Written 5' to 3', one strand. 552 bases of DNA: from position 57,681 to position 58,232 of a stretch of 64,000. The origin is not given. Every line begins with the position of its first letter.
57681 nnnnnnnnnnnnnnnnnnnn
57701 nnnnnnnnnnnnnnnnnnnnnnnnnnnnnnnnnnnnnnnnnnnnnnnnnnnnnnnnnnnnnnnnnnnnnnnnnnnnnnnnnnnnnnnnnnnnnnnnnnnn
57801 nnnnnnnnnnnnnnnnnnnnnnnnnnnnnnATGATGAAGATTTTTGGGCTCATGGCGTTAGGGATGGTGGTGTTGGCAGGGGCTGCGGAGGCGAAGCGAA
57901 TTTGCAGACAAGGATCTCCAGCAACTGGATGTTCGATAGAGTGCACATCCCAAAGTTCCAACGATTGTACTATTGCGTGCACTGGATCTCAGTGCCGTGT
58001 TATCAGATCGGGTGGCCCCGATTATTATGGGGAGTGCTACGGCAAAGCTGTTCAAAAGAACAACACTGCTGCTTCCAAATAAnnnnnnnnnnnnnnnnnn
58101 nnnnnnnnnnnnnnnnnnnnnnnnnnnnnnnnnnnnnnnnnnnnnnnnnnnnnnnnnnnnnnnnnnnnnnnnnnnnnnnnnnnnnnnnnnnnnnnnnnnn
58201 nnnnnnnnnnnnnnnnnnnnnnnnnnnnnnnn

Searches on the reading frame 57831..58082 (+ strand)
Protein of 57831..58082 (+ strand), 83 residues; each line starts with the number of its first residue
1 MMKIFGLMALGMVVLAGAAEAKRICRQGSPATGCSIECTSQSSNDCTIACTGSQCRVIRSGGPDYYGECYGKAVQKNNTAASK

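Call 19: search_protein_families(library=pfam, proteins=[window:57831-58082:+], max_evalue=0.01)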
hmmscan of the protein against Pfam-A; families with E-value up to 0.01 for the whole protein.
window:57831-58082:+ (83 aa): 0 families

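Call 20: find_encoding_contigs(protein=window:57834-58082:+, flank=6000, max_places=10)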
Protein window:57834-58082:+ (82 aa): no gene with exactly this product is on record in the collection.

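Call 21: search_protein_families(library=padloc, proteins=[window:57831-58082:+], max_evalue=0.01)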
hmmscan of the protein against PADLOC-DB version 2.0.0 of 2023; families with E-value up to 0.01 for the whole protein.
window:57831-58082:+ (83 aa): 0 families

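Call 34: find_encoding_contigs(protein=window:57831-58082:+, flank=3000, max_places=6)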
Protein window:57831-58082:+ (83 aa): no gene with exactly this product is on record in the collection.

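Call 72: search_protein_families(library=ncbifam, proteins=[window:57831-58082:+], max_evalue=0.01)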
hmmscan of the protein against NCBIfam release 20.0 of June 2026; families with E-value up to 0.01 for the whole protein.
window:57831-58082:+ (83 aa): 0 families

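Call 76: predict_structure(protein=window:57831-58082:+)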
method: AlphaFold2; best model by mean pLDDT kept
length: 83 residues; sequences in the alignment: 1
mean_pLDDT: 51.6   pTM: 0.32
mean pLDDT of the five models: 51.6, 50.9, 47.8, 47.2, 42.7
residues with pLDDT >= 90: 0; 70-90: 0; 50-70: 43; < 50: 40
segments of 3 or more residues with pLDDT < 50: 17-35, 37-42, 71-83
pLDDT, mean of each block of 10 residues (from residue 1): 57 52 43 46 55 64 62 38 36
secondary structure, 60 per line:
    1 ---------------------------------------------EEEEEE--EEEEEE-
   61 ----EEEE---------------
elements in order: E46-51 E54-59 E65-68
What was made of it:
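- Tried and rejected: AlphaFold model of the copy 3 protein. pLDDT was 51.6, too low to use, so I ran no fold search (call 76).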
